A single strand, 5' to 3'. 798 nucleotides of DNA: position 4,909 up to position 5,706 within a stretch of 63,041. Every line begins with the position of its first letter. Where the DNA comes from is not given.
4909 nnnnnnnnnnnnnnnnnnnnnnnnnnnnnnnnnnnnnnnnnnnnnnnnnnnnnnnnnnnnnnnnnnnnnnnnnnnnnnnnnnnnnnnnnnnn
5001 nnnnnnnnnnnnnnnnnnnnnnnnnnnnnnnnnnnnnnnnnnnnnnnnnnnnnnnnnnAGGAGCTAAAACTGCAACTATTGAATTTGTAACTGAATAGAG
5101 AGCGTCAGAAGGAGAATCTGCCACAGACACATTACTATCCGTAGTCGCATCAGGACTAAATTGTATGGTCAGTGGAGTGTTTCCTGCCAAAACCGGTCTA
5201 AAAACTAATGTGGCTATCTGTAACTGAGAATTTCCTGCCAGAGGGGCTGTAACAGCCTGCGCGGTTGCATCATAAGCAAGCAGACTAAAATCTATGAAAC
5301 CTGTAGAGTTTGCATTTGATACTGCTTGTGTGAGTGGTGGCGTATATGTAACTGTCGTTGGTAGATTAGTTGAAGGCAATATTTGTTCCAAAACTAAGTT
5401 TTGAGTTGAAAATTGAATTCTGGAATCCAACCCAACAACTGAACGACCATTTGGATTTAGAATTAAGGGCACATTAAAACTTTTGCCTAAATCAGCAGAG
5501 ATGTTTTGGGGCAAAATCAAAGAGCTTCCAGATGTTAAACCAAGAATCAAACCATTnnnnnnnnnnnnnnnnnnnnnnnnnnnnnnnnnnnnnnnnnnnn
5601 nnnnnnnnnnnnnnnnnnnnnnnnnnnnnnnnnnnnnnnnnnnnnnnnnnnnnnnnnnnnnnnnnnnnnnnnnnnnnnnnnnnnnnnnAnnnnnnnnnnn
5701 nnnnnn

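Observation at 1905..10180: Three-gene surface operon: GH5-like/dockerin/beta-propeller giant, cohesin-like + CBM anchor protein, YYY membrane protein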

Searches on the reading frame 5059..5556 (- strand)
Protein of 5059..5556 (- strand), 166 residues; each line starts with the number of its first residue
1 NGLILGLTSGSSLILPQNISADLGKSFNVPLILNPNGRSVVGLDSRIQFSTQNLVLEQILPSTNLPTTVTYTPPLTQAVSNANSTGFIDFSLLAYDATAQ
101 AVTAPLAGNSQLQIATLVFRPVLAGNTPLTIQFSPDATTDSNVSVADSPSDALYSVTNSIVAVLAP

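Call 38: search_protein_representatives(protein=window:5059-5556:-)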
Query: 166 residues. Proteins with E-value up to 0.001 (for the whole library): 126; up to 1e-10: 15; up to 1e-30: 2. The best 126 are listed.
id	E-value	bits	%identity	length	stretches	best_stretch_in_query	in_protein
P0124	1.7e-33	132.2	44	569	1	5-164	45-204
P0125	1.3e-32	129.4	44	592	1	2-163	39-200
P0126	2.6e-24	102.4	40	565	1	3-162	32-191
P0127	2.7e-24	102.3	44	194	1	9-130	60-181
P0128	3.7e-21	92.2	39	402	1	9-159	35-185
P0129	1.8e-17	80.2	41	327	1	7-163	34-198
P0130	2.2e-14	70.2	35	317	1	7-165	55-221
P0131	5.0e-14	69.0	36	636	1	7-165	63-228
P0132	5.7e-14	68.9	37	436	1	10-153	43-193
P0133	1.2e-13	67.8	33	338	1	9-166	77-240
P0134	3.1e-12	63.2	35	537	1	11-155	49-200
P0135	1.5e-11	61.0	37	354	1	7-166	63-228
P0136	2.2e-11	60.5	39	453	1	11-163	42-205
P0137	3.9e-11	59.7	36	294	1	9-163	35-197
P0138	4.7e-11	59.4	34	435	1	10-162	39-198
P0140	2.0e-10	57.4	36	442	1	11-162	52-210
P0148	1.8e-09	54.3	36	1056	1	10-157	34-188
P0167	1.8e-07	47.8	34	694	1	2-166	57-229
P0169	4.8e-07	46.4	30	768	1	5-155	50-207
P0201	1.3e-05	41.7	33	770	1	12-158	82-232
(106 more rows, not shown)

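Call 41: search_solved_structures(query=A1, max_evalue=10, show_alignments=3)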
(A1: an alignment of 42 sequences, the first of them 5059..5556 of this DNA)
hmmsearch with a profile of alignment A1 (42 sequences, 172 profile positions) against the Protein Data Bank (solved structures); distinct sequences matched with E-value up to 10: 31.
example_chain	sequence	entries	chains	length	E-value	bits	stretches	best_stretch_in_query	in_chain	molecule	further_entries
3l8q_A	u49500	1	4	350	2.8e-07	33.4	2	15-139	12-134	Cellulosomal scaffoldin adaptor protein B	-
2y3n_A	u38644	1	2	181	1.1e-05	28.3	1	8-128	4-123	CELLULOSOMAL SCAFFOLDIN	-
1tyj_A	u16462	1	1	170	1.7e-05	27.6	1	16-128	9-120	cellulosomal scaffoldin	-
1qzn_A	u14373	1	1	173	6.4e-05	25.7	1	8-139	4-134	cellulosomal scaffoldin adaptor protein B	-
1zv9_A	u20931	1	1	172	8.3e-05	25.4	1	15-139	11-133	Cellulosomal scaffoldin adaptor protein B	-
3bwz_A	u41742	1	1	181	9.6e-05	25.2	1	14-139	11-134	Cellulosomal scaffoldin adaptor protein B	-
3f2l_A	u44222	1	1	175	0.0001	25.1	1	14-139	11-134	Cellulosomal scaffoldin adaptor protein B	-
7urp_A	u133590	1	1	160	0.00048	22.9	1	18-60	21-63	Ribonucleases G and E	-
6kg8_A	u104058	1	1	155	0.0033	20.2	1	6-129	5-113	Probably cellulosomal scaffolding protein, secreted cellulose-binding and cohesin domain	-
5m0y_A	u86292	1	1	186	0.0042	19.8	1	31-138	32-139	Cellulosome anchoring protein cohesin region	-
5lxv_A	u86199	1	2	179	0.0054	19.5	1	14-62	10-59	Scaffoldin C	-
2bm3_A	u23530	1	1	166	0.0058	19.4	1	32-138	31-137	SCAFFOLDING DOCKERIN BINDING PROTEIN A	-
4ums_A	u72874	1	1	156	0.0065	19.2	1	16-141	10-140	CELLULOSOMAL ANCHORING SCAFFOLDIN B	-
6kgc_A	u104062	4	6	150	0.0071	19.1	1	11-129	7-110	Probably cellulosomal scaffolding protein, secreted cellulose-binding and cohesin domain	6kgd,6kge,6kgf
2b59_A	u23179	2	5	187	0.0078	19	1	32-138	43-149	COG1196: Chromosome segregation ATPases | Scaffolding dockerin binding protein A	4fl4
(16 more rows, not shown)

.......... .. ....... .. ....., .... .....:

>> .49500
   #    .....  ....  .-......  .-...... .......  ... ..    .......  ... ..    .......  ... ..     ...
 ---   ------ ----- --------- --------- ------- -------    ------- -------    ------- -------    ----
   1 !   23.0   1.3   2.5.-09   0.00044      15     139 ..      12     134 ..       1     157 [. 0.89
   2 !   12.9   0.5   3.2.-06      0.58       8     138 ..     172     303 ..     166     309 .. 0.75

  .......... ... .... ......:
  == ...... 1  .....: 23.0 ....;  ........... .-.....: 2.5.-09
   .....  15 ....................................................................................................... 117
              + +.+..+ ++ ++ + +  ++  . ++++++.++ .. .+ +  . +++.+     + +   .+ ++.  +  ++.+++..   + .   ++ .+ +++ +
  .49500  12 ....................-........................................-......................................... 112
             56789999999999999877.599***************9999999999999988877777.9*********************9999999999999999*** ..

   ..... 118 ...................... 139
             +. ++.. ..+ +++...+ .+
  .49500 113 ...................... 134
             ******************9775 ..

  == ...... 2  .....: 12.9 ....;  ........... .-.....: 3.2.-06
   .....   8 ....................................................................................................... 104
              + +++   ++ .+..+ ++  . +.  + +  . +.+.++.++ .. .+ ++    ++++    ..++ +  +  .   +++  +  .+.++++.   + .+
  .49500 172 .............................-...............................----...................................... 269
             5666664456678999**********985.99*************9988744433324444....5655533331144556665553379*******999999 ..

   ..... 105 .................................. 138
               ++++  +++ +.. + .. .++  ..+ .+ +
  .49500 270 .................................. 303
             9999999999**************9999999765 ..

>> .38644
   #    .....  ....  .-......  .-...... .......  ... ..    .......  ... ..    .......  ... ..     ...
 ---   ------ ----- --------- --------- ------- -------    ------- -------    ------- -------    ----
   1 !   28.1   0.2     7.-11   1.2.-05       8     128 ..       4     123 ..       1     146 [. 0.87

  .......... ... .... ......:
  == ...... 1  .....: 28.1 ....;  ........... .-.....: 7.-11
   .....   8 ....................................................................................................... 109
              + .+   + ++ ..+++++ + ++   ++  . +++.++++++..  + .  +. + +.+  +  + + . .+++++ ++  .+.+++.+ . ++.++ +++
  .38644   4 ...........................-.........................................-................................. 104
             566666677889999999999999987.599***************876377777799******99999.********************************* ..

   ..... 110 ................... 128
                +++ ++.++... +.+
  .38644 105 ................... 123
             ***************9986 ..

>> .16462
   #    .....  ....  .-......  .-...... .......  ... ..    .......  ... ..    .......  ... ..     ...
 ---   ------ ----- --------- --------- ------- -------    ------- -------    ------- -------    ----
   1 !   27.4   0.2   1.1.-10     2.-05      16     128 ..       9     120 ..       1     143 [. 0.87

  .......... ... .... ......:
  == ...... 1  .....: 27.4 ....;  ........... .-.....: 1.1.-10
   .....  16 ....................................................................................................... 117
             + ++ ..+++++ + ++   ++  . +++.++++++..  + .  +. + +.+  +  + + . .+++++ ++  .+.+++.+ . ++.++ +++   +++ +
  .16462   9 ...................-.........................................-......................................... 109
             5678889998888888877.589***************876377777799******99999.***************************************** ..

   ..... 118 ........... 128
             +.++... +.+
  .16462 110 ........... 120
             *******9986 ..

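Call 42: search_protein_families(library=pfam, alignment_id=A1, max_evalue=1)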
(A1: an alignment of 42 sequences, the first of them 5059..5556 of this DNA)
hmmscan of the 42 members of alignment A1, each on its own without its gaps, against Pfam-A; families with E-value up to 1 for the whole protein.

A. member 1, window:5059-5556:- (166 aa): 1 family
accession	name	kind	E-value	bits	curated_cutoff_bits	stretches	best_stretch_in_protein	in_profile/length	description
PF16640.11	Big_3_5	-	0.025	15.6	35.5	1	66-145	5-81/88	Bacterial Ig-like domain (group 3)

B. families by the number of members that match (of 42 scanned): 29 families (the first 25 are shown)
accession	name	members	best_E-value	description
PF00963.24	Cohesin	37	1.3e-10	Cohesin domain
PF16640.11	Big_3_5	3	0.025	Bacterial Ig-like domain (group 3)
PF23274.1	DUF7077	2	0.0086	Domain of unknown function (DUF7077)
PF10974.15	DUF2804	2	0.025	Domain of unknown function (DUF2804)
PF16343.11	DUF4973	2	0.097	Domain of unknown function (DUF4973)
PF13584.12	BatD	1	0.0039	BatD DUF11 like domain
PF14524.12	Wzt_C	1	0.0064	Wzt C-terminal domain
PF25106.1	VWA_4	1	0.011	von Willebrand factor A domain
PF16112.10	DUF4830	1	0.016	Domain of unknown function (DUF4830)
PF08956.15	DUF1869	1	0.031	Domain of unknown function (DUF1869)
PF21158.3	flgK_1st_1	1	0.034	Flagellar hook-associated protein 1, D2-like domain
PF06804.17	Lipoprotein_18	1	0.039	NlpB/DapX lipoprotein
PF07258.19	COMM_domain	1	0.044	COMM domain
PF18482.7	Pih1_fungal_CS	1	0.048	Fungal Pih1 CS domain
PF06280.18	fn3_5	1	0.053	Fn3-like domain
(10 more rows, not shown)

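Call 88: list_cluster_members(proteins=[P0124, P0125, P0126, P0128, P0129, P0131, P0134, P0140, P0148, P0167])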
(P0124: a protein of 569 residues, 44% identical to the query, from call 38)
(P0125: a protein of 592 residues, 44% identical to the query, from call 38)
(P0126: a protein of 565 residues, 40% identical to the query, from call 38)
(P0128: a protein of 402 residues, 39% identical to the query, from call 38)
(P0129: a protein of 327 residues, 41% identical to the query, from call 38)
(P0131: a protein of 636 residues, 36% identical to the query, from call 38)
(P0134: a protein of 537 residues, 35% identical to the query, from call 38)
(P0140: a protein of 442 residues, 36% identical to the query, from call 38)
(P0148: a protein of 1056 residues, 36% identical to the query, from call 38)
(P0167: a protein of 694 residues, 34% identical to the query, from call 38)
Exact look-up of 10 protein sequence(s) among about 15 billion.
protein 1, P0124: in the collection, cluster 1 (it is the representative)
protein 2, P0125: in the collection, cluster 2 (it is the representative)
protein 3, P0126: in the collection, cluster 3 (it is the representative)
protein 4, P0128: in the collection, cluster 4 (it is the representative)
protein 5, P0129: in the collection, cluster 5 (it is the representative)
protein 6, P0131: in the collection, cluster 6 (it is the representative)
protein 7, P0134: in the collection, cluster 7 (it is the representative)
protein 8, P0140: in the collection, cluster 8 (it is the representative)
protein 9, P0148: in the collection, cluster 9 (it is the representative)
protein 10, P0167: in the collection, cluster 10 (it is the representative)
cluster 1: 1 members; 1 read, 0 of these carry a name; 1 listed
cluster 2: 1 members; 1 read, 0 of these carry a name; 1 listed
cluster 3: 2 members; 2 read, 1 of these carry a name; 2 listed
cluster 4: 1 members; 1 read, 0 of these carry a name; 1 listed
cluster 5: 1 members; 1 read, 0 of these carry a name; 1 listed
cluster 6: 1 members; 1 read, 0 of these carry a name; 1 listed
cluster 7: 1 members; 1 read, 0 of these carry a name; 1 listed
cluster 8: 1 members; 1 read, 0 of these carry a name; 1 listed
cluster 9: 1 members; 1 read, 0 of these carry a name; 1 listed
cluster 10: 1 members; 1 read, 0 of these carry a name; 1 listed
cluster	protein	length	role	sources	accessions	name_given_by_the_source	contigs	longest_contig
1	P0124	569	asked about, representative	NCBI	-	-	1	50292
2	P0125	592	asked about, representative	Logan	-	-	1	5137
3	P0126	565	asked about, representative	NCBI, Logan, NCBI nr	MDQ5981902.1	MAG: hypothetical protein QG570_662 [Patescibacteria group bacterium] | hypothetical protein [Patescibacteria group bacterium]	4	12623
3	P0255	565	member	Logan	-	-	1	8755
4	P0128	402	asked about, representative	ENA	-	-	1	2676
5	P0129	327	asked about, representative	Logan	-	-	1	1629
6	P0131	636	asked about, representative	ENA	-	-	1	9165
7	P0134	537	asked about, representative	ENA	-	-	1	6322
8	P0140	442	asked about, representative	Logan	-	-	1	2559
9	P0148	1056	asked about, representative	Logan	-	-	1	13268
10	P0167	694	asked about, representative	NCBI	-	-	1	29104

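Call 94: find_encoding_contigs(protein=P0148, flank=8000, max_places=2)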
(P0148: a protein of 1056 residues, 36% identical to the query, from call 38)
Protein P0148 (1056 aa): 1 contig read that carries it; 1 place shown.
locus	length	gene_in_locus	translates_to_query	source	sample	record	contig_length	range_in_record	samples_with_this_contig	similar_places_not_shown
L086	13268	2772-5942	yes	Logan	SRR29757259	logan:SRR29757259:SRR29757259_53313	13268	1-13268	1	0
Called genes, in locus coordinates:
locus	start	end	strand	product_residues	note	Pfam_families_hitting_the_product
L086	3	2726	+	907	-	?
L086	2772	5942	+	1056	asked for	PF13620:CarboxypepD_reg (weak), PF17210:SdrD_B, PF14099:Polysacc_lyase, PF17210:SdrD_B, PF13620:CarboxypepD_reg (weak), PF17210:SdrD_B, PF13620:CarboxypepD_reg, PF17210:SdrD_B, +6 more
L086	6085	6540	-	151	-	PF13473:Cupredoxin_1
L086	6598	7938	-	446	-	-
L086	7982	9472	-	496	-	-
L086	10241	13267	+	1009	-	?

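Call 96: find_encoding_contigs(protein=P0169, flank=8000, max_places=2)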
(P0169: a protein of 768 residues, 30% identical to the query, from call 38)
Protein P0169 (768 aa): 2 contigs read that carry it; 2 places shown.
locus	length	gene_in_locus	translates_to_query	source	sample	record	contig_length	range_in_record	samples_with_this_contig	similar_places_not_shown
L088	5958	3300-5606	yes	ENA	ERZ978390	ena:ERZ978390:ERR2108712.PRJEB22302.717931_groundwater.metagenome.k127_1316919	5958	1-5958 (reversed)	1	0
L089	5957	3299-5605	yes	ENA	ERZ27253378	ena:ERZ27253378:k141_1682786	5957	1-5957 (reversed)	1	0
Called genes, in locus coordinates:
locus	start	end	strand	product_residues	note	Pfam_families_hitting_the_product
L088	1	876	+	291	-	?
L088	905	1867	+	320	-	-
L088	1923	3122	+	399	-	PF00963:Cohesin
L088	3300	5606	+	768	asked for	PF07452:CHRD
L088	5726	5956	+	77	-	?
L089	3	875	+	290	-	?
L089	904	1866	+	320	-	-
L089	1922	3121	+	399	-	PF00963:Cohesin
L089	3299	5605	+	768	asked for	PF07452:CHRD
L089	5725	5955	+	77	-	?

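Call 97: find_encoding_contigs(protein=P0201, flank=8000, max_places=2)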
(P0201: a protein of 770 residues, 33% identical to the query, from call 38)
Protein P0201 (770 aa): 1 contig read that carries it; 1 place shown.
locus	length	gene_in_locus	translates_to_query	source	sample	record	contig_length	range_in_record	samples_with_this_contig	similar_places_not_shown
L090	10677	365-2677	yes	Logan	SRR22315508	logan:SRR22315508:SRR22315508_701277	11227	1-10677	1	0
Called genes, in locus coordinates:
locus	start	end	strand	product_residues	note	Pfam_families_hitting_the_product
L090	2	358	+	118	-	?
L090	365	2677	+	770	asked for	PF13360:PQQ_2, PF13570:Beta-prop_ACSF4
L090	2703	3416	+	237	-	PF03734:YkuD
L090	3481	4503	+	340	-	PF00152:tRNA-synt_2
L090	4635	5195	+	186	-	PF08207:EFP_N, PF01132:EFP, PF09285:Elong-fact-P_C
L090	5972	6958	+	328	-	-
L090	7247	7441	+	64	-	-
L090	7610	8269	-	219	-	PF00565:SNase, PF27542:ArfC (weak)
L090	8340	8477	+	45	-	-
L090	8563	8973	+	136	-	-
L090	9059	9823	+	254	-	PF01996:F420_ligase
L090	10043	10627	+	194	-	-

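Call 98: find_encoding_contigs(protein=P0131, flank=8000, max_places=2)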
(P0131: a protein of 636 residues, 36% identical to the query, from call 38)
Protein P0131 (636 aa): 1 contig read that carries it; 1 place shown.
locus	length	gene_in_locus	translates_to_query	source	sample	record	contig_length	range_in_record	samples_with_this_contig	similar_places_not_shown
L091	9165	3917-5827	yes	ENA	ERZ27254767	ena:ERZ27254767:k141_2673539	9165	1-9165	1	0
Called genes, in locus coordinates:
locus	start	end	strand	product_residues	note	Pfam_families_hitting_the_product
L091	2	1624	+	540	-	?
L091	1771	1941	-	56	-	-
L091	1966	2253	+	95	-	PF13744:HTH_37 (weak), PF01381:HTH_3, PF12844:HTH_19 (weak), PF13443:HTH_26 (weak), PF13560:HTH_31 (weak)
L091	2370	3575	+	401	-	PF13173:AAA_14, PF13635:DUF4143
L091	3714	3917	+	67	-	PF12728:HTH_17, PF13411:MerR_1, PF00376:MerR (weak)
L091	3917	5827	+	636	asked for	PF00404:Dockerin_1 (weak)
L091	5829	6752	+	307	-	-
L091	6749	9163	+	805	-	?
